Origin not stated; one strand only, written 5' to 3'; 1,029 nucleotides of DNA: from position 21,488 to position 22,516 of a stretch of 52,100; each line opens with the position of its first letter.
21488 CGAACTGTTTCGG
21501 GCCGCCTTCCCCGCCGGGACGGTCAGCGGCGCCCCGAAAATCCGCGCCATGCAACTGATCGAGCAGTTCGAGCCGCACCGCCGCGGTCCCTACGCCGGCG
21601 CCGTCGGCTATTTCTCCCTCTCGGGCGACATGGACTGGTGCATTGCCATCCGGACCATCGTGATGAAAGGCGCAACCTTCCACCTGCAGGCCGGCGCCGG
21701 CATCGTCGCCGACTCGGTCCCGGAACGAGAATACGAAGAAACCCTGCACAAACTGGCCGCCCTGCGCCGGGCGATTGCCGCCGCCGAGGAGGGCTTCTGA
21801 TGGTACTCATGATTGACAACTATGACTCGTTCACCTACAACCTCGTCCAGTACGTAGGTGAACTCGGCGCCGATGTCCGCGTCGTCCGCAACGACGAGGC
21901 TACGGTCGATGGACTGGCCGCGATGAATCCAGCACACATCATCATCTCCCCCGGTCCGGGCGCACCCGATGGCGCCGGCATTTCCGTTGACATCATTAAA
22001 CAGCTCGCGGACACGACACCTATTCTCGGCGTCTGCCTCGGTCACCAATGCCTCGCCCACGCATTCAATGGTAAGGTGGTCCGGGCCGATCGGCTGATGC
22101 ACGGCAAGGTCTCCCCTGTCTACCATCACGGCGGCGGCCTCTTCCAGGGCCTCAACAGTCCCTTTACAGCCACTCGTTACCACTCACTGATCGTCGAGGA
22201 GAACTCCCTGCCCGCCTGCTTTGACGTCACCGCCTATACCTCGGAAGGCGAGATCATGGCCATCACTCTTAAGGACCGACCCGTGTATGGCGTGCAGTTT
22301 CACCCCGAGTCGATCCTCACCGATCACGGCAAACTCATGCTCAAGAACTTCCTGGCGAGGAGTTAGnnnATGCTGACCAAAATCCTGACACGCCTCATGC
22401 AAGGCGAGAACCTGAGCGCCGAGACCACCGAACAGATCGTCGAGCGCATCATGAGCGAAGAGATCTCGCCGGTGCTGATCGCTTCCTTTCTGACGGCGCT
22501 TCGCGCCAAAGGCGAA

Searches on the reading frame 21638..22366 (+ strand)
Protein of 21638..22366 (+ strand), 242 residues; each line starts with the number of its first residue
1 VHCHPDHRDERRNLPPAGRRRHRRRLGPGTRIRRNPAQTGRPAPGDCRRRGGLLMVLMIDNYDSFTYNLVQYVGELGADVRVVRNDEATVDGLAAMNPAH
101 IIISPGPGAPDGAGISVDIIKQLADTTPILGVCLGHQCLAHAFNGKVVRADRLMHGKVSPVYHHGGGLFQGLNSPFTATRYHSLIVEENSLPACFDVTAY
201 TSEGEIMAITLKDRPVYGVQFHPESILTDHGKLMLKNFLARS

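Call 7: search_protein_families(library=pfam, proteins=[window:21638-22366:+], max_evalue=0.01)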
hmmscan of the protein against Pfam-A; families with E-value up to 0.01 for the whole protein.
window:21638-22366:+ (242 aa): 2 families
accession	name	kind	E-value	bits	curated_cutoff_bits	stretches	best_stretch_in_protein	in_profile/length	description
PF00117.34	GATase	-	3.1e-61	206.8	22.8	1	57-240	1-188/190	Glutamine amidotransferase class-I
PF07722.19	Peptidase_C26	-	7.6e-10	39.4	20.5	1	121-224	100-219/219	Peptidase C26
